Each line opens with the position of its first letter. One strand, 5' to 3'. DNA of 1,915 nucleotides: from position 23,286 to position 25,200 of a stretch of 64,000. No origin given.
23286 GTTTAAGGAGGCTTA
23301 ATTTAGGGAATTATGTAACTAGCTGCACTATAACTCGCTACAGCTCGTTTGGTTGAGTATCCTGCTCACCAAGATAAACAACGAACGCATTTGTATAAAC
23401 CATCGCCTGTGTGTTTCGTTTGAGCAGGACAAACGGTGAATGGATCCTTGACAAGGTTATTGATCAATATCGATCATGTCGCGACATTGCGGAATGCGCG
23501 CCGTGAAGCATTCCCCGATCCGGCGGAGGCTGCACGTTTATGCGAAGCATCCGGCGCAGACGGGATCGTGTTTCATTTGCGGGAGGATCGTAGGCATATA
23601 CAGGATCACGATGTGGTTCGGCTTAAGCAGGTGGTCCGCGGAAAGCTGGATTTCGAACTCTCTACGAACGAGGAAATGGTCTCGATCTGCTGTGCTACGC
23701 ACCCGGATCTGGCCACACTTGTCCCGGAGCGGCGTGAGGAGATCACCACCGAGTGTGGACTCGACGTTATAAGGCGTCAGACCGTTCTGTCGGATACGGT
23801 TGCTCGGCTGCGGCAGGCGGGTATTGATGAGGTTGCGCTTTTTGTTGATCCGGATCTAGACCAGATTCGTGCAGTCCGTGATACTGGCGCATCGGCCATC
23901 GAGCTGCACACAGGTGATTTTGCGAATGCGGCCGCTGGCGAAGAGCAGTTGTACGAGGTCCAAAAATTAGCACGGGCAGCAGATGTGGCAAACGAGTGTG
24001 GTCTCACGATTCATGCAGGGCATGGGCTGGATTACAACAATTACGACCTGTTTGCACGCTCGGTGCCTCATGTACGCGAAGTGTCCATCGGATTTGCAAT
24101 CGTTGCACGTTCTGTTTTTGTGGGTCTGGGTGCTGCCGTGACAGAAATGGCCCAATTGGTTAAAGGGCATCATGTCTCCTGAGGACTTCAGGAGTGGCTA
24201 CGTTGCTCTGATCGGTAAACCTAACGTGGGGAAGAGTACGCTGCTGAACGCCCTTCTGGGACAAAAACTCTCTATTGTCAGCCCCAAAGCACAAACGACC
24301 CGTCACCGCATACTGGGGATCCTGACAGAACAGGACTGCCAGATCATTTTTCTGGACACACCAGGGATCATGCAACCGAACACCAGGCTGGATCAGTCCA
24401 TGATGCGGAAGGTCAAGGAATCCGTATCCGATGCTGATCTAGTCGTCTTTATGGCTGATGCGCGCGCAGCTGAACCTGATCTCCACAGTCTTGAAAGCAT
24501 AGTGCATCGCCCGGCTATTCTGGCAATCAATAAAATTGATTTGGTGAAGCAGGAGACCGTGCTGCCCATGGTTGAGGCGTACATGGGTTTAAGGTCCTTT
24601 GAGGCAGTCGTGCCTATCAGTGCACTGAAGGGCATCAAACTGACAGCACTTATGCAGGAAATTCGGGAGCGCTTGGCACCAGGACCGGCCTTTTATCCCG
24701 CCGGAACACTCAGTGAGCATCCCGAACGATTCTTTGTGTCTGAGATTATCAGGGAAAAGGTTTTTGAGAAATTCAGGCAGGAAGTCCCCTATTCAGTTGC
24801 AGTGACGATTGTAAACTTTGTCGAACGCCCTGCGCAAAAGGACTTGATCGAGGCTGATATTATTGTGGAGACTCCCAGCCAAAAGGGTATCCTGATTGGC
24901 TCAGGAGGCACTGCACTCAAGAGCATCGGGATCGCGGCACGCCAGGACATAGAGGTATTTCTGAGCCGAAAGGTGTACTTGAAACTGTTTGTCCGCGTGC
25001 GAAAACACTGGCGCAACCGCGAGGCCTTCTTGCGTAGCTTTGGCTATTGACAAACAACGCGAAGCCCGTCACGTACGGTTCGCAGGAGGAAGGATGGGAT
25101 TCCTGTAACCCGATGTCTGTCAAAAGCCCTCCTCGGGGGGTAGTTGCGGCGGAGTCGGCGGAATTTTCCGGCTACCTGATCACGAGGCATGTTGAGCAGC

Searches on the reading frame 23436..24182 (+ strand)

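Call 92: search_protein_families(library=pfam, proteins=[window:23436-24182:+], max_evalue=0.00001)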
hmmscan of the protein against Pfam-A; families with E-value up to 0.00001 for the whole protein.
window:23436-24182:+ (248 aa): 1 family
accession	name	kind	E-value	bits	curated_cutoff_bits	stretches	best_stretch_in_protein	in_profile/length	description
PF03740.19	PdxJ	-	3.6e-88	295.1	24.5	1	7-241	1-233/234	Pyridoxal phosphate biosynthesis protein PdxJ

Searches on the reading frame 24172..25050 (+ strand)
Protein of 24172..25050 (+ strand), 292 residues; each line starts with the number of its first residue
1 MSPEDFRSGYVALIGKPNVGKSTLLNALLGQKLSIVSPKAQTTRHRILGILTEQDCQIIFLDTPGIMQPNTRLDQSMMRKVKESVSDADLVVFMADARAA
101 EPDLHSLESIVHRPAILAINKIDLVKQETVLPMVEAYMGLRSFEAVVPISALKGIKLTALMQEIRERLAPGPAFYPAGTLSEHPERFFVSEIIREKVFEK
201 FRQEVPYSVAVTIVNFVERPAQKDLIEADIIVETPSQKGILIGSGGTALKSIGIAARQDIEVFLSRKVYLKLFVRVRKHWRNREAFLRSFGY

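Call 92: search_protein_families(library=pfam, proteins=[window:24172-25050:+], max_evalue=0.00001)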
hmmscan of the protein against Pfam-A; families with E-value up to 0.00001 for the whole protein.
window:24172-25050:+ (292 aa): 8 families
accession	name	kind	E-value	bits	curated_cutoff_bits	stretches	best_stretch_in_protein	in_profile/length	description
PF01926.29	MMR_HSR1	-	1.3e-26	93.3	21.9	1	11-121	2-113/113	50S ribosome-binding GTPase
PF07650.23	KH_2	-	1.2e-16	60.7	22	1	204-281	1-78/78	KH domain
PF02421.24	FeoB_N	-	5.7e-13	49.1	27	1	11-164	3-156/156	Ferrous iron transport protein B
PF00350.29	Dynamin_N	-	6.6e-09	36.5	27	0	11-45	1-35/168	Dynamin family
PF00009.33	GTP_EFTU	-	2.1e-08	34.4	26.5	0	53-168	66-186/188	Elongation factor Tu GTP binding domain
PF03193.22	RsgA_GTPase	-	3.5e-08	33.9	30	0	7-70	105-172/174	RsgA GTPase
PF10662.15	PduV-EutP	-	5.5e-08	33.2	21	1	11-165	4-142/143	Ethanolamine utilisation - propanediol utilisation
PF16897.10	MMR_HSR1_Xtn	-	8.1e-06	26.2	35.2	0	108-168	51-104/106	C-terminal region of MMR_HSR1 domain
